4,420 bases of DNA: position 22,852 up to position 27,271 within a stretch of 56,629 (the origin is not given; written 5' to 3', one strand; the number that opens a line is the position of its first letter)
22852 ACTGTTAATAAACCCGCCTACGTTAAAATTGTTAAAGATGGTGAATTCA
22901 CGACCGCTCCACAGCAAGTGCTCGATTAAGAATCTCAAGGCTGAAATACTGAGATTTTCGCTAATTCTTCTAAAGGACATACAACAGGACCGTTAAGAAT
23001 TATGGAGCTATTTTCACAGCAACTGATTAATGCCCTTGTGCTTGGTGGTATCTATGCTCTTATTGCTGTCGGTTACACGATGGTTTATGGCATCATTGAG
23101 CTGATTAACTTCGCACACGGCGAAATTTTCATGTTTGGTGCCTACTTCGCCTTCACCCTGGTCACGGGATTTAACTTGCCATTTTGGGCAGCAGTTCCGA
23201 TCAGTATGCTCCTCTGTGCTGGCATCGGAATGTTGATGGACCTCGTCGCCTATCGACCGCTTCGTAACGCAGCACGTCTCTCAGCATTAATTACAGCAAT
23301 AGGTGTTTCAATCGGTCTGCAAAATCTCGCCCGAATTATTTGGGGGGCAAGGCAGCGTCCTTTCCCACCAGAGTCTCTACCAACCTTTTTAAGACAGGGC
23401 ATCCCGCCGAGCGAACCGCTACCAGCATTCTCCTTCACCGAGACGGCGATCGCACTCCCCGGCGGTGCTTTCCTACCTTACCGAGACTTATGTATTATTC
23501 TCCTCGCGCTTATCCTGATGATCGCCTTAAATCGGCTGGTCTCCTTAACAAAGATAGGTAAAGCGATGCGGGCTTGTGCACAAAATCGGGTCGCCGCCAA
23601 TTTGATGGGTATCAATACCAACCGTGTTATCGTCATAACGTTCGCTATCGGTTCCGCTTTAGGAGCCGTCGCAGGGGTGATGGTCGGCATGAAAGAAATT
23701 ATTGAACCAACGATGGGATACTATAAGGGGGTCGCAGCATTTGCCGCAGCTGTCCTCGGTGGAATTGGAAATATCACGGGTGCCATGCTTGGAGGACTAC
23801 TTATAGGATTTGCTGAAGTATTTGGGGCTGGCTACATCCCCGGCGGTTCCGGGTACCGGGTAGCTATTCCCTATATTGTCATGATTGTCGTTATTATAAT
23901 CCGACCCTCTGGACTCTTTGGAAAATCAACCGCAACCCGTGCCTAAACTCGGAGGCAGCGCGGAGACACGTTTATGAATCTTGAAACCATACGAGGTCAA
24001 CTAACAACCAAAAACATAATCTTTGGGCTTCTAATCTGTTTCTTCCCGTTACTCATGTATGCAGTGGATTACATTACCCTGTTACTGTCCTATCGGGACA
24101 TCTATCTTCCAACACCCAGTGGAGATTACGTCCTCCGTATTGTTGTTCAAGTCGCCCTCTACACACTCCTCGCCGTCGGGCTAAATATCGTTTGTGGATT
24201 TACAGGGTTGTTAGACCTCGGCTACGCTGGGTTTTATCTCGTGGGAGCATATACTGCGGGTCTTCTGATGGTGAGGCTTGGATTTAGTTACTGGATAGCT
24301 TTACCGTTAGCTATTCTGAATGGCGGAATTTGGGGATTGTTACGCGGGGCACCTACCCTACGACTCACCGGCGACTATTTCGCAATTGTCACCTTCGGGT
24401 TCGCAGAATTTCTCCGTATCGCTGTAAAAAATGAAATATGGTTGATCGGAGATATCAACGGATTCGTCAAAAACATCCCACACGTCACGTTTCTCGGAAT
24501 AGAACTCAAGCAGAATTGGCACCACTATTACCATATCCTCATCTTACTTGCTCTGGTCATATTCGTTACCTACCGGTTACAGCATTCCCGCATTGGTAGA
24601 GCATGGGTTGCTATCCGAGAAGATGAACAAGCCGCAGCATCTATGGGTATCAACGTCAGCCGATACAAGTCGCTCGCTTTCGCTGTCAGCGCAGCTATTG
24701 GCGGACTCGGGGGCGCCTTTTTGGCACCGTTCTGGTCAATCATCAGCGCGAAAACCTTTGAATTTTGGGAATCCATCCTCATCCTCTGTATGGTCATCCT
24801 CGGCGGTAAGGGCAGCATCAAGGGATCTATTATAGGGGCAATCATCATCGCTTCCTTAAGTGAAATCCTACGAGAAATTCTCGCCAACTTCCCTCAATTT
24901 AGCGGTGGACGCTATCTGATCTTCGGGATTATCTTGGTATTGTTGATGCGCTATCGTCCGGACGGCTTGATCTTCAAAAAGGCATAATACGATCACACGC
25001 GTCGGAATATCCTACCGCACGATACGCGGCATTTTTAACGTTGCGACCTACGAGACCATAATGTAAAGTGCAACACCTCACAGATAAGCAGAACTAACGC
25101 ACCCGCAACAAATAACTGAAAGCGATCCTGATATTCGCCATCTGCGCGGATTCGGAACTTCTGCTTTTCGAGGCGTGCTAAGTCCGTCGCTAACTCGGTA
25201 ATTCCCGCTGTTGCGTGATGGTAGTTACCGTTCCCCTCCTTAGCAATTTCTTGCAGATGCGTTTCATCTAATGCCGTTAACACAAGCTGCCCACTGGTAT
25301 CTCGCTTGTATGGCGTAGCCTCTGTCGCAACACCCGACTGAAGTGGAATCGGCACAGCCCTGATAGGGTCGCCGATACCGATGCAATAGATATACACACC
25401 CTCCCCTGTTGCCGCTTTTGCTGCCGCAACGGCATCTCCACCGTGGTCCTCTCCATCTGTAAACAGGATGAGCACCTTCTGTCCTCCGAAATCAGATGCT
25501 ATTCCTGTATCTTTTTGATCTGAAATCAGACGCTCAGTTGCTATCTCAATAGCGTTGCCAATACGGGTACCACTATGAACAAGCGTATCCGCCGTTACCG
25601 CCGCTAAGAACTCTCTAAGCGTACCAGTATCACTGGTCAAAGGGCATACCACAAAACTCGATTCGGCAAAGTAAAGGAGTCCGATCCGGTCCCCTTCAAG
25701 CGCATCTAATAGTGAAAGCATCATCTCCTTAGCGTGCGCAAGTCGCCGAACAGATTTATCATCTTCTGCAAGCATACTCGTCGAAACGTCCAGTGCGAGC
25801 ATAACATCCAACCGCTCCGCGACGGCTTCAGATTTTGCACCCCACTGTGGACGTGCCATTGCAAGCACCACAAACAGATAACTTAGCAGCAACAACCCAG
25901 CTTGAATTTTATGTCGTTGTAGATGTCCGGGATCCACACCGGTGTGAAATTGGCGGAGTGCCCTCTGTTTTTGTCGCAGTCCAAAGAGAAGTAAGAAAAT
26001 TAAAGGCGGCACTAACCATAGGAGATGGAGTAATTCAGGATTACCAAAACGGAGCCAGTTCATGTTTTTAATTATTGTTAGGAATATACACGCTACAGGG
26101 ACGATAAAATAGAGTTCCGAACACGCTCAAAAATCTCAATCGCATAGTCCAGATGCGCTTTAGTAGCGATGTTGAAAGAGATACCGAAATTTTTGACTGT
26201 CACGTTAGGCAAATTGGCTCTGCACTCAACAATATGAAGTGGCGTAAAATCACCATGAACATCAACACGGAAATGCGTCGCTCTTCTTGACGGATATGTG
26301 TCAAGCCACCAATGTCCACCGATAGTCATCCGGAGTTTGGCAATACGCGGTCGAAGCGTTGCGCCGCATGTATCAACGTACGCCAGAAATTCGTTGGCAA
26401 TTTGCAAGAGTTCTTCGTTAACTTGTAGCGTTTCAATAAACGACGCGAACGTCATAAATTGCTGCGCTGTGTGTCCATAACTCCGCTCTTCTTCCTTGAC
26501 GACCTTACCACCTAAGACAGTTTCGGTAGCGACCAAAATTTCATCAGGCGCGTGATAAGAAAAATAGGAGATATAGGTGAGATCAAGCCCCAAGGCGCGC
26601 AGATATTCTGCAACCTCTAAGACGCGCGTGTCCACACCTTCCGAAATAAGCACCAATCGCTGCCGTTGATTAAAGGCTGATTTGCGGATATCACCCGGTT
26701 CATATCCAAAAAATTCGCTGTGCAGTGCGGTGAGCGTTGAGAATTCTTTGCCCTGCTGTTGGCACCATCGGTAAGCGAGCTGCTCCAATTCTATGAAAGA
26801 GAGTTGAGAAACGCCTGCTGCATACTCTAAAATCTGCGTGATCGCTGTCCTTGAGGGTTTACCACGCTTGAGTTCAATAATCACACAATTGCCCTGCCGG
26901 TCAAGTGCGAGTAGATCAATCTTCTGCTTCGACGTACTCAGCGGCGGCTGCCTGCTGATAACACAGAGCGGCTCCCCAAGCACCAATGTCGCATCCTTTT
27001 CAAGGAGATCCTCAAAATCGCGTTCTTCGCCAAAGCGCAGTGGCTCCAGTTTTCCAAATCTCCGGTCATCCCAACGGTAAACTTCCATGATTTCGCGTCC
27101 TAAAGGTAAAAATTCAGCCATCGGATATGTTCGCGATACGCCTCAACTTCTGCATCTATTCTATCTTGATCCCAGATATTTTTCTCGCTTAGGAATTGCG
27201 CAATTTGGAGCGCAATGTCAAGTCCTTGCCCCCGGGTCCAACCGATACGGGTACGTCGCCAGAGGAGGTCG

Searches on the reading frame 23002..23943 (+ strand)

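Call 37: search_protein_families(library=pfam, proteins=[window:23002-23943:+], max_evalue=0.001)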
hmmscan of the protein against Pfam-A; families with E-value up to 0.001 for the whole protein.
window:23002-23943:+ (314 aa): 1 family
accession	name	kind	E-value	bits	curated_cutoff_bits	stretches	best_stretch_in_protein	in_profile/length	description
PF02653.21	BPD_transp_2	-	8.7e-47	159.9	26.8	1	8-297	2-268/269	Branched-chain amino acid transport system / permease component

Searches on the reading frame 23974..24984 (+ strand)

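Call 37: search_protein_families(library=pfam, proteins=[window:23974-24984:+], max_evalue=0.001)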
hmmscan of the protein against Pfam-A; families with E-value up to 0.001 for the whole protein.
window:23974-24984:+ (337 aa): 1 family
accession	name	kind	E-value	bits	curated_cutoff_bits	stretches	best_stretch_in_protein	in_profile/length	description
PF02653.21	BPD_transp_2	-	1.7e-52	178.7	26.8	1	53-324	2-268/269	Branched-chain amino acid transport system / permease component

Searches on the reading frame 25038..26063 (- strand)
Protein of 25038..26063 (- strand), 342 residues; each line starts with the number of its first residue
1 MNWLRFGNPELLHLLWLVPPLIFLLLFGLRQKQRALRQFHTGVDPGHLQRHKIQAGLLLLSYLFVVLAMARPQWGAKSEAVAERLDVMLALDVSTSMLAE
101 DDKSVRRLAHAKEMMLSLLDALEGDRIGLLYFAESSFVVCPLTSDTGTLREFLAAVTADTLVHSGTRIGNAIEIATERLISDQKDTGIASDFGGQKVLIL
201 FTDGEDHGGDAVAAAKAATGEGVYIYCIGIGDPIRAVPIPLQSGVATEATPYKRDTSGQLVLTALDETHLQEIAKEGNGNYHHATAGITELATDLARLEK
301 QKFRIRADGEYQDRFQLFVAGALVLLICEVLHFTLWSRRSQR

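Call 37: search_protein_families(library=pfam, proteins=[window:25038-26063:-], max_evalue=0.001)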
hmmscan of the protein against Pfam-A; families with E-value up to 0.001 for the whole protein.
window:25038-26063:- (342 aa): 3 families
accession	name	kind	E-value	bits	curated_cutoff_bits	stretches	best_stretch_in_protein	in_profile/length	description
PF00092.34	VWA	-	1.2e-18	68.3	23.8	1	86-233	1-142/174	von Willebrand factor type A domain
PF13519.12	VWA_2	-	3.9e-18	66.5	27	1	87-205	1-107/107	von Willebrand factor type A domain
PF01882.25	DUF58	-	0.00021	21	23.4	1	84-178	35-130/216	Protein of unknown function DUF58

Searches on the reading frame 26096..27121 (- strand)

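Call 37: search_protein_families(library=pfam, proteins=[window:26096-27121:-], max_evalue=0.001)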
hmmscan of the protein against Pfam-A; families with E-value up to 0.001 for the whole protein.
window:26096-27121:- (342 aa): 1 family
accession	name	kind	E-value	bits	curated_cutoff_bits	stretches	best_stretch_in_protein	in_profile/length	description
PF01939.22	NucS_C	-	0.00041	20.8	24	1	33-100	2-66/124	Endonuclease NucS C-terminal domain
